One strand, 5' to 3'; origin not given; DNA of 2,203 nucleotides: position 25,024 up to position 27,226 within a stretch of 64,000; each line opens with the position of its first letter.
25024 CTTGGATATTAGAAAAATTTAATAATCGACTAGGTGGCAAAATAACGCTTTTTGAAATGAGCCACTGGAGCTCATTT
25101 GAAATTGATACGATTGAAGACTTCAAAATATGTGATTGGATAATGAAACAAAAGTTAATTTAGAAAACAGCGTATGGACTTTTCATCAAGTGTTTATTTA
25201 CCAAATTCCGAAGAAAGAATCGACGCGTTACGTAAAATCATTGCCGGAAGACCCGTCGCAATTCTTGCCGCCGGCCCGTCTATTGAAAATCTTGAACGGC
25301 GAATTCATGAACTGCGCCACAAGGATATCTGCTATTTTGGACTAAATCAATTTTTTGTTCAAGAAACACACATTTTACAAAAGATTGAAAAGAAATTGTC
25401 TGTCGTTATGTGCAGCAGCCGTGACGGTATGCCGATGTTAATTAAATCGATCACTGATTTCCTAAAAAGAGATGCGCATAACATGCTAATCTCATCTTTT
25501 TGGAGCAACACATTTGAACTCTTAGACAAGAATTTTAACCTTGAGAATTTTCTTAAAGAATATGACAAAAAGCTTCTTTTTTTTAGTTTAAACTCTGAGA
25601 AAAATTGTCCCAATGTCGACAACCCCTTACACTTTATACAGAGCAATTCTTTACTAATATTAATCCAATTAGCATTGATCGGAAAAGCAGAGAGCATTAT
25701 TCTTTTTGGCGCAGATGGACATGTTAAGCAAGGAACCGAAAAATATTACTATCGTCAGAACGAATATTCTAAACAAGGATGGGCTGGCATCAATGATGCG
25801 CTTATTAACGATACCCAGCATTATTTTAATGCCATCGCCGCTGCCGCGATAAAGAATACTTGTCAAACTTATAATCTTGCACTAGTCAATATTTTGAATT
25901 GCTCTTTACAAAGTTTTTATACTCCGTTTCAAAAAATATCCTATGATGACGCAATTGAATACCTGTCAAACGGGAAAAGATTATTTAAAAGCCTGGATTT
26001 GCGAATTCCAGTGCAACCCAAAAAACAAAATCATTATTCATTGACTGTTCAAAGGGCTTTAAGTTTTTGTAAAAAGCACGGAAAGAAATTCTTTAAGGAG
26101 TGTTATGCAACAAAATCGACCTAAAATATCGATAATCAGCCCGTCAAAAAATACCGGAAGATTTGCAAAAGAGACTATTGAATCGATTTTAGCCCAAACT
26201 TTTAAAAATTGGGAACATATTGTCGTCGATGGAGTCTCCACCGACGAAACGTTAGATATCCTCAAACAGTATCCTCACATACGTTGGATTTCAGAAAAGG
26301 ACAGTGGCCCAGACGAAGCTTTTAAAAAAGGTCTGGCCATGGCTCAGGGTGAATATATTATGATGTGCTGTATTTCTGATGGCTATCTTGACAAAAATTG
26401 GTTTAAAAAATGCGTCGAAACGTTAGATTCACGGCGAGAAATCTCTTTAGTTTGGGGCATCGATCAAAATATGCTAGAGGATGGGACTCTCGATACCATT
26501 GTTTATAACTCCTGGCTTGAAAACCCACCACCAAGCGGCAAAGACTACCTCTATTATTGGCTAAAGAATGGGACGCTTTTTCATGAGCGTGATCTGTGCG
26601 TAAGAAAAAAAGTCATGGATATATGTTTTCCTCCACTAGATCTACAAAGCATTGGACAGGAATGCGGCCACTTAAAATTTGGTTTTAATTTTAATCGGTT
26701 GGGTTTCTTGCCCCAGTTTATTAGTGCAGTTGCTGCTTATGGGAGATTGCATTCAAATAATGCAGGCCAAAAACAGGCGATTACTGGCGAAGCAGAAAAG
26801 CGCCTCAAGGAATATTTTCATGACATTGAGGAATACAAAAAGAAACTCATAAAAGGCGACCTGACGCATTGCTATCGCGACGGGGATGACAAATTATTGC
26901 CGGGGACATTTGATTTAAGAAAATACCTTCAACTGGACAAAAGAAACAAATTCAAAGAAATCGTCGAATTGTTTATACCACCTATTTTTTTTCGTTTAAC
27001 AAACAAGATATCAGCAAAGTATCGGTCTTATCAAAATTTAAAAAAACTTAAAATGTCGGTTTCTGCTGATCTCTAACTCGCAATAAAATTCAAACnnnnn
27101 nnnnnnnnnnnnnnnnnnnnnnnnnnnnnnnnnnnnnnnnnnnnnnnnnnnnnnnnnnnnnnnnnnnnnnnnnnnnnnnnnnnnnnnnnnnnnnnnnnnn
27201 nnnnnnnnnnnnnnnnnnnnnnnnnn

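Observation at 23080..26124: Kdn/nonulosonic-acid module: KdsC-family phosphatase + SAF-less NeuB homolog + cytidylyltransferase + CstII-like GT42 transferase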

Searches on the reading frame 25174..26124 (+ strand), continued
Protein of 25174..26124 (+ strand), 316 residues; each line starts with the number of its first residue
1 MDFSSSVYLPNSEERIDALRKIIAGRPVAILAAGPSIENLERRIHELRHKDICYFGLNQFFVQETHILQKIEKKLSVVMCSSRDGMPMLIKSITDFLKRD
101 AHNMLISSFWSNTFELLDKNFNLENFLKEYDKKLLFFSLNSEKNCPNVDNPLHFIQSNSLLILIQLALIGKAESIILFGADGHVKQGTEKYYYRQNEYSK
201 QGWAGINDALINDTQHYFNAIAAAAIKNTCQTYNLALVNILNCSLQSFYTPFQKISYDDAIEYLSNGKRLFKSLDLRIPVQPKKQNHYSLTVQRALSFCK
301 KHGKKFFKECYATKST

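Call 72: find_encoding_contigs(protein=P0186, flank=10000, max_places=1)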
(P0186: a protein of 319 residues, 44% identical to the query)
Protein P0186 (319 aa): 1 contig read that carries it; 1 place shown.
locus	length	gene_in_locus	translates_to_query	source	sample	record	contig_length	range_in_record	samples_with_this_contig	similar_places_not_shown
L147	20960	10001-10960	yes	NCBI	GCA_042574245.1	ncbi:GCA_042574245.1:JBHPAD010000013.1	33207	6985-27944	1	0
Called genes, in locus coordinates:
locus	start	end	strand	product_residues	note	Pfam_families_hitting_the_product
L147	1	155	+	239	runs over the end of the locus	PF08889:WbqC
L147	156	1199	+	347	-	PF03102:NeuB, PF08666:SAF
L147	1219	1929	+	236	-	PF02348:CTP_transf_3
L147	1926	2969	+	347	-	PF02350:Epimerase_2 (weak), PF00534:Glycos_transf_1 (faint)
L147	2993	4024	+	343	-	PF13738:Pyr_redox_3 (faint), PF01262:AlaDh_PNT_C, PF02882:THF_DHG_CYH_C (faint), PF01488:Shikimate_DH (weak), PF02558:ApbA (weak), PF03446:NAD_binding_2 (weak), PF03807:F420_oxidored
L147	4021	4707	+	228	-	PF02585:PIG-L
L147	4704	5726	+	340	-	PF00106:adh_short, PF01073:3Beta_HSD, PF01370:Epimerase, PF02719:Polysacc_synt_2, PF04321:RmlD_sub_bind, PF05368:NmrA (weak), PF16363:GDP_Man_Dehyd, PF13460:NAD_binding_10, +1 more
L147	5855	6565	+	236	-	PF02348:CTP_transf_3, PF12804:NTP_transf_3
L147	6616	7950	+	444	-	PF02310:B12-binding, PF04055:Radical_SAM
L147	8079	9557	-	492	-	PF02310:B12-binding, PF04055:Radical_SAM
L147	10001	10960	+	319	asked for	-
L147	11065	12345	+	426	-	PF13524:Glyco_trans_1_2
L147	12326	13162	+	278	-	PF00535:Glycos_transf_2, PF10111:Glyco_tranf_2_2 (weak)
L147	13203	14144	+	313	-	PF00535:Glycos_transf_2, PF10111:Glyco_tranf_2_2, PF13641:Glyco_tranf_2_3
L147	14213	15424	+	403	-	PF13439:Glyco_transf_4, PF13579:Glyco_trans_4_4, PF00534:Glycos_transf_1, PF13692:Glyco_trans_1_4, PF13524:Glyco_trans_1_2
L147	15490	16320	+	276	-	PF00535:Glycos_transf_2, PF10111:Glyco_tranf_2_2, PF13641:Glyco_tranf_2_3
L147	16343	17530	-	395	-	PF13524:Glyco_trans_1_2 (faint), PF00534:Glycos_transf_1, PF13692:Glyco_trans_1_4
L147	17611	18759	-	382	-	PF00248:Aldo_ket_red, PF13746:Fer4_18 (faint), PF13183:Fer4_8 (faint), PF13187:Fer4_9, PF13237:Fer4_10 (weak), PF13534:Fer4_17 (weak)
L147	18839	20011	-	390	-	PF08323:Glyco_transf_5 (faint), PF20706:GT4-conflict, PF13439:Glyco_transf_4, PF13579:Glyco_trans_4_4, PF00534:Glycos_transf_1, PF13692:Glyco_trans_1_4, PF13524:Glyco_trans_1_2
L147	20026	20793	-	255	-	PF22725:GFO_IDH_MocA_C3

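Call 73: find_encoding_contigs(protein=P0203, flank=10000, max_places=1)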
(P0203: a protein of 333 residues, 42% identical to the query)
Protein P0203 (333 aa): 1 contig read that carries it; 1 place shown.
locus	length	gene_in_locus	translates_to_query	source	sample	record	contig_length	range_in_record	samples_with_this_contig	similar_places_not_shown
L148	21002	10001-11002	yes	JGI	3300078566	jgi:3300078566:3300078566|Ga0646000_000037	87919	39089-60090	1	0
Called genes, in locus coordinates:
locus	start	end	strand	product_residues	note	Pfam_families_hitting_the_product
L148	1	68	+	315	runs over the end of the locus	PF01041:DegT_DnrJ_EryC1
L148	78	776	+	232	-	PF13489:Methyltransf_23, PF05175:MTS, PF02353:CMAS, PF03848:TehB (weak), PF13847:Methyltransf_31, PF08241:Methyltransf_11, PF08242:Methyltransf_12, PF13649:Methyltransf_25, +1 more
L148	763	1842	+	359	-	PF04339:FemAB_like (weak), PF02388:FemAB, PF13480:Acetyltransf_6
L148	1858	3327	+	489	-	PF00571:CBS, PF01041:DegT_DnrJ_EryC1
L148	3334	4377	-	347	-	PF03102:NeuB, PF08666:SAF (weak)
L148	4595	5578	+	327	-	-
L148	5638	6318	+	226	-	PF00535:Glycos_transf_2, PF10111:Glyco_tranf_2_2, PF13641:Glyco_tranf_2_3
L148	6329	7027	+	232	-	PF03102:NeuB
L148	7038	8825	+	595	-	PF04055:Radical_SAM, PF13186:SPASM, PF02348:CTP_transf_3, PF12804:NTP_transf_3 (faint)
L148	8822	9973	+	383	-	PF00155:Aminotran_1_2 (weak), PF01041:DegT_DnrJ_EryC1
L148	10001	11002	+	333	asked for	-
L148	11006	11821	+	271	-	PF13641:Glyco_tranf_2_3, PF00535:Glycos_transf_2, PF10111:Glyco_tranf_2_2 (weak)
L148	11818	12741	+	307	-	PF01073:3Beta_HSD, PF01370:Epimerase, PF02719:Polysacc_synt_2, PF04321:RmlD_sub_bind, PF05368:NmrA (weak), PF13460:NAD_binding_10, PF16363:GDP_Man_Dehyd, PF07993:NAD_binding_4 (weak)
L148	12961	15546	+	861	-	PF02516:STT3, PF22627:AglB_core-like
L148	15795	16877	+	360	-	PF02350:Epimerase_2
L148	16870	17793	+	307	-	PF01073:3Beta_HSD, PF01370:Epimerase, PF02719:Polysacc_synt_2 (faint), PF04321:RmlD_sub_bind, PF16363:GDP_Man_Dehyd, PF07993:NAD_binding_4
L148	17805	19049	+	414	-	PF13439:Glyco_transf_4, PF13579:Glyco_trans_4_4, PF00534:Glycos_transf_1, PF13692:Glyco_trans_1_4, PF13524:Glyco_trans_1_2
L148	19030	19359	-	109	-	-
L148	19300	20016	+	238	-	PF01370:Epimerase, PF16363:GDP_Man_Dehyd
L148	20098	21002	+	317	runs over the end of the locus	PF01209:Ubie_methyltran, PF02353:CMAS (weak), PF13489:Methyltransf_23, PF05175:MTS (weak), PF13847:Methyltransf_31, PF08241:Methyltransf_11, PF08242:Methyltransf_12, PF13649:Methyltransf_25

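Call 75: search_protein_families(library=pfam, proteins=[L002:2873-3721:+, L145:5429-6280:+], max_evalue=0.001)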
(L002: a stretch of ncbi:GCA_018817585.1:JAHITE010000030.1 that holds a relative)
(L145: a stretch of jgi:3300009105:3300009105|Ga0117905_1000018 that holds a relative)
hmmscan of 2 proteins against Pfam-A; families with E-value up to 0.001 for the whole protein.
L002:2873-3721:+ (282 aa): 1 family
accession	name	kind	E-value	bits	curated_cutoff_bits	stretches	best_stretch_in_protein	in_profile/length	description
PF03102.20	NeuB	-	2.3e-68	230.7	22.1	1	23-258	1-240/241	NeuB family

L145:5429-6280:+ (283 aa): 1 family
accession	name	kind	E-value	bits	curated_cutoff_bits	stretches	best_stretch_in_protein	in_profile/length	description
PF03102.20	NeuB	-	1.6e-66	224.6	22.1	1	23-258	1-240/241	NeuB family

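Call 79: fold_search(model_id=the predicted structure, library=viral)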
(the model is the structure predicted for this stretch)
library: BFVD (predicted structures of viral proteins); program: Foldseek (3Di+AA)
matches with E <= 10: 831; with E <= 0.001: 21
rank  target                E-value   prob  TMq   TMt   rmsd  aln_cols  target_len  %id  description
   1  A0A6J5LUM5            5.1e-10  1.00  0.54  0.60   5.0       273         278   14  Uncharacterized protein [uncultured Caudovirales phage]
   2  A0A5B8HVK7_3          1.5e-08  1.00  0.52  0.16   4.8       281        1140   17  DUF4214 domain-containing protein [Mimiviridae sp. ChoanoV1]
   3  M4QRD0                2.5e-07  1.00  0.43  0.58   7.3       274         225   13  (no name in the UniProt tables at hand)
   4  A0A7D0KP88            3.4e-07  1.00  0.45  0.67   5.7       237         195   16  (no name in the UniProt tables at hand)
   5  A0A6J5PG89            9.1e-07  1.00  0.45  0.46  17.5       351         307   14  6-hydroxymethylpterin diphosphokinase MptE-like [uncultured Caudovirales phage]
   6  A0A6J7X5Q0            2.1e-05  1.00  0.38  0.19  10.1       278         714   12  Methyltransferase domain containing protein [uncultured Caudovirales phage]
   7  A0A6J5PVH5            2.8e-05  1.00  0.44  0.22   7.1       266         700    9  6-hydroxymethylpterin diphosphokinase MptE-like [uncultured Caudovirales phage]
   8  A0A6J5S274            3.6e-05  1.00  0.30  0.24  10.6       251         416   14  6-hydroxymethylpterin diphosphokinase MptE-like [uncultured Caudovirales phage]
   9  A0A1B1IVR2            5.3e-05  1.00  0.36  0.48   8.9       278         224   14  (no name in the UniProt tables at hand)
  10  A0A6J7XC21            6.0e-05  1.00  0.40  0.20   9.6       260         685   12  6-hydroxymethylpterin diphosphokinase MptE-like [uncultured Caudovirales phage]
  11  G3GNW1                6.3e-05  1.00  0.43  0.46   7.0       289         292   11  (no name in the UniProt tables at hand)
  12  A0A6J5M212            7.2e-05  1.00  0.36  0.49   7.3       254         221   16  Uncharacterized protein [uncultured Caudovirales phage]
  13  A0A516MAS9            1.2e-04  1.00  0.35  0.47   8.3       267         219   11  (no name in the UniProt tables at hand)
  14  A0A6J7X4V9            1.5e-04  1.00  0.39  0.53   6.1       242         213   15  Uncharacterized protein [uncultured Caudovirales phage]
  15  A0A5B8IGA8            2.2e-04  1.00  0.35  0.49   4.9       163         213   12  DUF115 domain-containing protein [Mimiviridae sp. ChoanoV1]
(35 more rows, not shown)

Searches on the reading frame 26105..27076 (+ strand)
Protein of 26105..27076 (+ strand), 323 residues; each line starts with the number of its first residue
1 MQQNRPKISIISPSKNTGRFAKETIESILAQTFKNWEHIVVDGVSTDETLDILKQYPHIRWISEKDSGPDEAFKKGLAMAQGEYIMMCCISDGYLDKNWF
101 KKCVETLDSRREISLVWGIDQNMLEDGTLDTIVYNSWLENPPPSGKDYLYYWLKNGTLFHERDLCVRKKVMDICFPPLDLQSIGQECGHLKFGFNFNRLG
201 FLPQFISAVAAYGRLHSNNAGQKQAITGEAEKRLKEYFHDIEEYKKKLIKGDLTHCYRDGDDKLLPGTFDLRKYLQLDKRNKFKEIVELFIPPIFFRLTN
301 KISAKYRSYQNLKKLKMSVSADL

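Call 3: search_protein_families(library=pfam, proteins=[window:26105-27076:+], max_evalue=0.01)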
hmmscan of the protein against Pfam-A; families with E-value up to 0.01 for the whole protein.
window:26105-27076:+ (323 aa): 3 families
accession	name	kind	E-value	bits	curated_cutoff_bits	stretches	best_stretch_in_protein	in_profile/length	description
PF00535.33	Glycos_transf_2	-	1.5e-20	74.3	23.3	1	9-117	1-114/168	Glycosyl transferase family 2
PF10111.15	Glyco_tranf_2_2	-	0.0054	16.7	27.3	1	20-105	14-104/276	Glycosyltransferase like family 2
PF04659.18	Arch_fla_DE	-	0.0058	17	21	0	35-67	21-53/96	Archaeal flagella protein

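Call 4: search_protein_families(library=ncbifam, proteins=[window:26105-27076:+], max_evalue=0.01)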
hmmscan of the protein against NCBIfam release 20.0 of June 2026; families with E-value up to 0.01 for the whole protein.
window:26105-27076:+ (323 aa): 16 families
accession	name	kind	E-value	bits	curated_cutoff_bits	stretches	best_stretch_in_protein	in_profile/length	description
NF047683.1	TeichurnBiosyTuaG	equivalog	2e-17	63.7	400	1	1-104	1-108/252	teichuronic acid biosynthesis protein TuaG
NF007482.0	PRK10073.1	equivalog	5.7e-15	55.1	423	1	1-93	1-97/334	glycosyltransferase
NF053739.1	GlytfEpsEBac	equivalog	7.7e-13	48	450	1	6-116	1-116/265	glycosyltransferase EpsE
TIGR03937.1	PgaC_IcaA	equivalog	1.1e-11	44.4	422.3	1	3-117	42-160/407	poly-beta-1,6-N-acetyl-D-glucosamine synthase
TIGR04009.1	wcaE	equivalog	6.3e-09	35.5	369.2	1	35-94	33-95/248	colanic acid biosynthesis glycosyltransferase WcaE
TIGR04283.1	glyco_like_mftF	equivalog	6.2e-08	32.5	182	1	8-112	1-102/221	TIGR04283 family arsenosugar biosynthesis glycosyltransferase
NF050050.1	ProtGlycPglI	equivalog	6.7e-08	32.2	500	1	6-96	2-98/306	GalNAc(5)-diNAcBac-PP-undecaprenol beta-1,3-glucosyltransferase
TIGR03111.1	glyc2_xrt_Gpos1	hypoth_equivalog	6.8e-08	31.7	363.95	1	4-118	47-167/439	TIGR03111 family XrtG-associated glycosyltransferase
NF007453.0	PRK10018.1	equivalog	3.1e-07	30.4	382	1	2-87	2-92/280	colanic acid biosynthesis glycosyltransferase WcaA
NF038302.1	EPS_HpsE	equivalog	3.9e-07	29.3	300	1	34-105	32-109/307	hormogonium polysaccharide biosynthesis glycosyltransferase HpsE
TIGR04017.1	WcaA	equivalog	1.9e-06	27.7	495.75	1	3-86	2-90/279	colanic acid biosynthesis glycosyltransferase WcaA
NF038299.1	EPS_HpsN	equivalog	3.7e-06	26.1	425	1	6-126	1-127/317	hormogonium polysaccharide biosynthesis glycosyltransferase HpsN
NF041875.1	EPS_EpsD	equivalog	6e-06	25.9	370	1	9-87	2-85/325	exopolysaccharide biosynthesis glycosyltransferase EpsD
NF041394.1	GtaseAglG_Halo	equivalog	0.00089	18.6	440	1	22-113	19-113/304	glucosyl-dolichyl phosphate glucuronosyltransferase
TIGR03469.1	HpnB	hypoth_equivalog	0.0012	18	379.25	1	3-56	41-95/386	hopene-associated glycosyltransferase HpnB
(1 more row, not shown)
